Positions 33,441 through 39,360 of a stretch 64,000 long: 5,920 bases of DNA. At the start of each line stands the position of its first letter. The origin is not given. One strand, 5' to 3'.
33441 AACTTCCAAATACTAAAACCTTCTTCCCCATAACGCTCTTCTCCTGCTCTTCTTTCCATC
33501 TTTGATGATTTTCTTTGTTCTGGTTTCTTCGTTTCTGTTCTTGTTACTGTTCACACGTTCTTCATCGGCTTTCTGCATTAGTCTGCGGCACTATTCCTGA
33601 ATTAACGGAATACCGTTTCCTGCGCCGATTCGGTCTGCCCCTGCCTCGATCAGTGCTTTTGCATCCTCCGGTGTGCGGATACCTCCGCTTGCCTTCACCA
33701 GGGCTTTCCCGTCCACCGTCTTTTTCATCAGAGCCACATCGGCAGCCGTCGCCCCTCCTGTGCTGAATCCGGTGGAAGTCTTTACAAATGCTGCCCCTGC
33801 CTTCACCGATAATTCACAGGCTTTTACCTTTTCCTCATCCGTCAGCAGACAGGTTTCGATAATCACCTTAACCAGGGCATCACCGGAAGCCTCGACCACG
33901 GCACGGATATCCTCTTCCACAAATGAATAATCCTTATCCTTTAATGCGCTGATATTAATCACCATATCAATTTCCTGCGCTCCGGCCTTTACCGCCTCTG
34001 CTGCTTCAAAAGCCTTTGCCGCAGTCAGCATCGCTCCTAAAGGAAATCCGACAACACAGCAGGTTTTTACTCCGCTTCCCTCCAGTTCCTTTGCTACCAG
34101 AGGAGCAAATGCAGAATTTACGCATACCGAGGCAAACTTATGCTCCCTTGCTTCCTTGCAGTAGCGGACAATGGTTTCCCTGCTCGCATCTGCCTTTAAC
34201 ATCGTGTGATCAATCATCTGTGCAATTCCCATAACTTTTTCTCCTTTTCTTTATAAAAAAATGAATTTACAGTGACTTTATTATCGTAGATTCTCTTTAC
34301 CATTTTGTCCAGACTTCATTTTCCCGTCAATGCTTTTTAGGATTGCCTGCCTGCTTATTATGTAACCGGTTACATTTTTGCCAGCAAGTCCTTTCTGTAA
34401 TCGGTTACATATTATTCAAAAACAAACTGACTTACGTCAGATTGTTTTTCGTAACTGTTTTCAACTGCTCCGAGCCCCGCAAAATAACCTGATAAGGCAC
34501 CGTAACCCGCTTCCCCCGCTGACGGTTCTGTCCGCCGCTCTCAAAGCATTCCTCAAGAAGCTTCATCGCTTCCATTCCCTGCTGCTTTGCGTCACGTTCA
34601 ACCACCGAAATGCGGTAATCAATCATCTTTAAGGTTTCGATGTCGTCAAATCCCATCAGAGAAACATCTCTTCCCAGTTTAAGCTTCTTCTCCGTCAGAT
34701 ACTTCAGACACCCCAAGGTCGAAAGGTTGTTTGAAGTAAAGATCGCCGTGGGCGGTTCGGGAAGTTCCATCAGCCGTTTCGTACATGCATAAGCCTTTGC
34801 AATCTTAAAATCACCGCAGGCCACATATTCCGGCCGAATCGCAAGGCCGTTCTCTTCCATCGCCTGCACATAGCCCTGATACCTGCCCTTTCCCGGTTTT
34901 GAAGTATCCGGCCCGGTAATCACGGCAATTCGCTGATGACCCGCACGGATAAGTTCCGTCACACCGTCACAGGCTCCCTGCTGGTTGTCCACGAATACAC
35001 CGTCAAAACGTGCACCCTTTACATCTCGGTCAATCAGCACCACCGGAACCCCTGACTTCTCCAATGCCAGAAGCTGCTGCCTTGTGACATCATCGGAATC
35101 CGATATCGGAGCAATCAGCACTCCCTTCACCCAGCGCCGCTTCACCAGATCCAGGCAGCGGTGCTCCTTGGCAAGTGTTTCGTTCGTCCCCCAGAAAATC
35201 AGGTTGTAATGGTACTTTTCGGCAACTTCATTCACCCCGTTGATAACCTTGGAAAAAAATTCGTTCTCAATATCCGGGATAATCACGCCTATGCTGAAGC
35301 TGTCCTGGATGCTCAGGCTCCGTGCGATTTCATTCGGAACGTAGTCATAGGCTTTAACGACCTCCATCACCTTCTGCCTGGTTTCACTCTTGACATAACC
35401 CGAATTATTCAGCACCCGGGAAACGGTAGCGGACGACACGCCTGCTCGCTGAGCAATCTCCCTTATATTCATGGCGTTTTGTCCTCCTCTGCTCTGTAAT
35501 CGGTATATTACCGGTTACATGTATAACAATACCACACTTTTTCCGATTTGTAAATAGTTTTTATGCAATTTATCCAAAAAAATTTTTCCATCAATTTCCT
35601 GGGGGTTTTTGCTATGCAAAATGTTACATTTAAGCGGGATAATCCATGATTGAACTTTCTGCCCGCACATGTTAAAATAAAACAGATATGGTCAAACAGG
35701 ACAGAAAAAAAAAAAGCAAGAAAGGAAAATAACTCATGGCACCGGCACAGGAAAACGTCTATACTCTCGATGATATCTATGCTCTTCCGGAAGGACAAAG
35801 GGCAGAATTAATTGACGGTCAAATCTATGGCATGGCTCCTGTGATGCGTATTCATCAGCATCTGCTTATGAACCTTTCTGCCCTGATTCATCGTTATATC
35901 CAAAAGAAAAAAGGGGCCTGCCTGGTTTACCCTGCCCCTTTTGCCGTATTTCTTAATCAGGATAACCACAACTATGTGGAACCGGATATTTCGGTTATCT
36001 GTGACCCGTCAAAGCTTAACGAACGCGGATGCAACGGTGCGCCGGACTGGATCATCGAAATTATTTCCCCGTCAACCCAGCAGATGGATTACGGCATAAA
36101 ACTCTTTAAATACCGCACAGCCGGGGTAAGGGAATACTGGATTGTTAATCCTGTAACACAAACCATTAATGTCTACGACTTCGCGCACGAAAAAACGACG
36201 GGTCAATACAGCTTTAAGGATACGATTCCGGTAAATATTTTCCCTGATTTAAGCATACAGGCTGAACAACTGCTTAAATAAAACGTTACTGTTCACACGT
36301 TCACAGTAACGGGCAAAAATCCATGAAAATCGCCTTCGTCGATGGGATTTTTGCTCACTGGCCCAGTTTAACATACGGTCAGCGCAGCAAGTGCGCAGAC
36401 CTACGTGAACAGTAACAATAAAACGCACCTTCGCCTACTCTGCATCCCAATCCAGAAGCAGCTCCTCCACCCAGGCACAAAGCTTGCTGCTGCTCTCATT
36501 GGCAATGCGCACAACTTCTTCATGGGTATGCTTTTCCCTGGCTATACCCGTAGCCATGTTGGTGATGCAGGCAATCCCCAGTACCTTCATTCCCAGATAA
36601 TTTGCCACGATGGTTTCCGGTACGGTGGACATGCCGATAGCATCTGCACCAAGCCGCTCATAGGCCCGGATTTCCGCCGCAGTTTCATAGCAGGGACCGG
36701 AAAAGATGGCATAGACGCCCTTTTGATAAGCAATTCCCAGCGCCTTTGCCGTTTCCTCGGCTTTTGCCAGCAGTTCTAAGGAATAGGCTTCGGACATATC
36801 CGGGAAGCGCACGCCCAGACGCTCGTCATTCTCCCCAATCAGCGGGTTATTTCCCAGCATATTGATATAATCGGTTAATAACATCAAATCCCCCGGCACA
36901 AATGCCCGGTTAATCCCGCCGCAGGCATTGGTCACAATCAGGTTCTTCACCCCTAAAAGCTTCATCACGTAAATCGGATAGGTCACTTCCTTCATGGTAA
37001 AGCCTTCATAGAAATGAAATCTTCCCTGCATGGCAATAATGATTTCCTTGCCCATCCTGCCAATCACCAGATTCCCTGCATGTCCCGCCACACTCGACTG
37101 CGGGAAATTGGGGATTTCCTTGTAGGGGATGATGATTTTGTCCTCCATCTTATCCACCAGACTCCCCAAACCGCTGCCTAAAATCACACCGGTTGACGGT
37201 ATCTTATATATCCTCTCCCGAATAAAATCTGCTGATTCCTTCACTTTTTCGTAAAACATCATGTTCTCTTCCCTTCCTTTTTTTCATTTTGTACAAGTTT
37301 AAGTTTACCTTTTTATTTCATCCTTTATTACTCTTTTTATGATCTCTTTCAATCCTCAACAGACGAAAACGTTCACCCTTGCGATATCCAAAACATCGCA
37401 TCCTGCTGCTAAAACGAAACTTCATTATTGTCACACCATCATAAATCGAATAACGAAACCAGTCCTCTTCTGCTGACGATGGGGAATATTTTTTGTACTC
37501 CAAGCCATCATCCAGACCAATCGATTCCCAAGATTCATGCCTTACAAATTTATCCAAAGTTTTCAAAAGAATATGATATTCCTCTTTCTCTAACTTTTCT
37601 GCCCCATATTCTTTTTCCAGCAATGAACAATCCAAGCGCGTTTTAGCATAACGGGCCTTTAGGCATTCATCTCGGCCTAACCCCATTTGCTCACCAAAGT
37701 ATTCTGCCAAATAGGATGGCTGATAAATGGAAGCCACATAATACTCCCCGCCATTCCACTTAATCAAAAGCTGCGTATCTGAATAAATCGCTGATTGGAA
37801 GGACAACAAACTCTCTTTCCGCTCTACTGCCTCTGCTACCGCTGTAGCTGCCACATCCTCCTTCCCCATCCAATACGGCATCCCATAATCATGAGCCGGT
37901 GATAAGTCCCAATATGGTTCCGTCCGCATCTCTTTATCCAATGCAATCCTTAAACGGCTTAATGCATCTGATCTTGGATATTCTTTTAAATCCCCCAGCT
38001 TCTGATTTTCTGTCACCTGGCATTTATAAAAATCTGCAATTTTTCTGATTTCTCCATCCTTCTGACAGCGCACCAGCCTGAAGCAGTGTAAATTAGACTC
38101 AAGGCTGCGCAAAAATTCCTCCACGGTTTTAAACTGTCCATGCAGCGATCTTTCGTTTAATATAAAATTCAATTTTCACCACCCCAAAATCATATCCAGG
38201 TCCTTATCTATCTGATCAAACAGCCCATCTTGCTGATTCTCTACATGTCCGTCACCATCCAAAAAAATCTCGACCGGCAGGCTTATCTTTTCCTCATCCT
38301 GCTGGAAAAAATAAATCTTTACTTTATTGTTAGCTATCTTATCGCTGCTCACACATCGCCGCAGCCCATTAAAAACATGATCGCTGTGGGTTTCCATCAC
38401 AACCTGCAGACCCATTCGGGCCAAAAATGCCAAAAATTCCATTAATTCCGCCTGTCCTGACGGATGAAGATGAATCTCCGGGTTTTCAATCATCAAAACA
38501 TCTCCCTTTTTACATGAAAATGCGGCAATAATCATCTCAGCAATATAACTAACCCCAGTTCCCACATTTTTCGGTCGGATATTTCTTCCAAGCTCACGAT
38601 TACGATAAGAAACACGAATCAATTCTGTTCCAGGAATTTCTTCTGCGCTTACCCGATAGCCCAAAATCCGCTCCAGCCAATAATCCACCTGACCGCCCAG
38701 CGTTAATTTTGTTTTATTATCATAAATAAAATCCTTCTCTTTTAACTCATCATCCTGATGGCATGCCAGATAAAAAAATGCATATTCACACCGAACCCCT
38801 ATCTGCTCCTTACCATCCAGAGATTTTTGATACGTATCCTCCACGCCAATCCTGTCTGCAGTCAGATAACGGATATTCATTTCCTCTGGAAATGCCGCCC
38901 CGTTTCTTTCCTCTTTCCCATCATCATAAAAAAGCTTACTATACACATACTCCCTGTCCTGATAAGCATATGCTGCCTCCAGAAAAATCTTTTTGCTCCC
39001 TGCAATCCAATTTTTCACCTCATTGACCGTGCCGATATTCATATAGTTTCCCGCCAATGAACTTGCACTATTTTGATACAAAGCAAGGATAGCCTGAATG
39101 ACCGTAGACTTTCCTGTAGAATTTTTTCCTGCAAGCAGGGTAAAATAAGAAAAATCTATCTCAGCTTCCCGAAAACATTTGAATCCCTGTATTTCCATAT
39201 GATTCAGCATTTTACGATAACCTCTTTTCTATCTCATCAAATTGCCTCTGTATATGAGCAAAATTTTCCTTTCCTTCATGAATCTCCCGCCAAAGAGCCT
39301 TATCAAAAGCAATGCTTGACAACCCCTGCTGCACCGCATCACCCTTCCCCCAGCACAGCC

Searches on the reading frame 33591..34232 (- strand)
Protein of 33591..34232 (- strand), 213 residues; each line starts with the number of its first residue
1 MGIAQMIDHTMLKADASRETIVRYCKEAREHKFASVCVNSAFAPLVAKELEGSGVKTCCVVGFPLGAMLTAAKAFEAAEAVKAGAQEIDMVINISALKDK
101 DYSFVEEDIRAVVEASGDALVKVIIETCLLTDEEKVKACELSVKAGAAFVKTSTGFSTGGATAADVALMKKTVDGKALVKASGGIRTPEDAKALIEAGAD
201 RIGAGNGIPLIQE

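Call 25: search_protein_families(library=pfam, proteins=[window:33591-34232:-], max_evalue=0.00001)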
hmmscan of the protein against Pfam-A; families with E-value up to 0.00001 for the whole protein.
window:33591-34232:- (213 aa): 1 family
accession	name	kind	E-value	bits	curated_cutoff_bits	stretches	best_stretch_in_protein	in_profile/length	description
PF01791.15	DeoC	-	7.9e-16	58.8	23.8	1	4-199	3-217/229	DeoC/LacD family aldolase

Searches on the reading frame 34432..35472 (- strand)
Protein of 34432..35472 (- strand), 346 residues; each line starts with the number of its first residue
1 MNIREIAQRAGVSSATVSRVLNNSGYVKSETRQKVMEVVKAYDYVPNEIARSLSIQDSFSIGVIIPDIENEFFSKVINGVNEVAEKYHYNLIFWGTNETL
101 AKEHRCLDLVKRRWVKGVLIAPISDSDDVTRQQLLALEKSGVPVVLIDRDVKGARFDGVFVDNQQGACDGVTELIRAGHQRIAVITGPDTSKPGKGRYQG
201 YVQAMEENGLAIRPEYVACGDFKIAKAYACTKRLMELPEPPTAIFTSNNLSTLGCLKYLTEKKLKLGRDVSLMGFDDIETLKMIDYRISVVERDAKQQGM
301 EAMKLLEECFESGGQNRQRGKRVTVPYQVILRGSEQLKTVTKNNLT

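Call 25: search_protein_families(library=pfam, proteins=[window:34432-35472:-], max_evalue=0.00001)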
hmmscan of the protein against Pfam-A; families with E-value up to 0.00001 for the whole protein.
window:34432-35472:- (346 aa): 4 families
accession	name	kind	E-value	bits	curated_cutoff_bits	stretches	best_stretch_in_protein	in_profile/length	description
PF13377.12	Peripla_BP_3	-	1.4e-27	97.2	26.5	1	172-334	2-166/167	Periplasmic binding protein-like domain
PF00532.27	Peripla_BP_1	-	1.3e-26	94.1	22.2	1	60-323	3-271/281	Periplasmic binding proteins and sugar binding domain of LacI family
PF13407.12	Peripla_BP_4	-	3e-19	70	35.1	1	61-278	1-219/258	Periplasmic binding protein domain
PF00356.27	LacI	-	1.8e-18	66.5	27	1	3-47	2-46/46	Bacterial regulatory proteins, lacI family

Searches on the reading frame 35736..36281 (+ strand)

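Call 25: search_protein_families(library=pfam, proteins=[window:35736-36281:+], max_evalue=0.00001)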
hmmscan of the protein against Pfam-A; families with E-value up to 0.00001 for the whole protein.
window:35736-36281:+ (181 aa): 1 family
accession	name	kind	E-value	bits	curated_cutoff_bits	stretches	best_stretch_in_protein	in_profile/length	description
PF05685.18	Uma2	-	2.5e-34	118.7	27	1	12-175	2-170/172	Putative restriction endonuclease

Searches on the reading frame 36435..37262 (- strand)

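Call 25: search_protein_families(library=pfam, proteins=[window:36435-37262:-], max_evalue=0.00001)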
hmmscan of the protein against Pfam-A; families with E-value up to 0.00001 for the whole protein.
window:36435-37262:- (275 aa): 1 family
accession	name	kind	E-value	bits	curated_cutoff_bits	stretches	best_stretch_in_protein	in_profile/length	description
PF01048.26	PNP_UDP_1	-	1.1e-57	195.6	25.1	1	25-269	3-232/233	Phosphorylase superfamily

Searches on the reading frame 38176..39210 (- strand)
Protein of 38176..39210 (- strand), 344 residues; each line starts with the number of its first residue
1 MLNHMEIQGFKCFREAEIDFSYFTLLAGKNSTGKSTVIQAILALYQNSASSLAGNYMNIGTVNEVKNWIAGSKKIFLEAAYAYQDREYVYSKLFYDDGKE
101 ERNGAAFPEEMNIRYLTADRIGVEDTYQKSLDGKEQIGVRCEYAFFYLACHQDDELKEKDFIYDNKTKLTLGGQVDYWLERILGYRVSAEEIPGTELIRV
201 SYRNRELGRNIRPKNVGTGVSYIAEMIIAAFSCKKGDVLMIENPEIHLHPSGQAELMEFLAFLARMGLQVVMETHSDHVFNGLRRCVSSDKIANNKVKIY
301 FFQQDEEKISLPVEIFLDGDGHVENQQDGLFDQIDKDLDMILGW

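Call 25: search_protein_families(library=pfam, proteins=[window:38176-39210:-], max_evalue=0.00001)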
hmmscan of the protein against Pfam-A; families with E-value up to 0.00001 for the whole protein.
window:38176-39210:- (344 aa): 6 families
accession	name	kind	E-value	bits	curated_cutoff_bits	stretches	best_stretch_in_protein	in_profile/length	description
PF13175.12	AAA_15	-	6.3e-32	112.1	32.1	2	153-279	250-373/374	AAA ATPase domain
PF13304.12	AAA_21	-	5.6e-20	73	27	1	23-279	1-302/304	AAA domain, putative AbiEii toxin, Type IV TA system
PF12476.13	DUF3696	-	1.9e-10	41.2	22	1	292-339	1-50/52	Protein of unknown function (DUF3696)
PF13476.12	AAA_23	-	5e-10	40.8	27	1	5-88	2-86/201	AAA domain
PF11398.14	DUF2813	-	3.9e-06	26.9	21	0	2-48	3-49/372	Protein of unknown function (DUF2813)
PF02463.25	SMC_N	-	4.4e-06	26.7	40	0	1-54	1-58/220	RecF/RecN/SMC N terminal domain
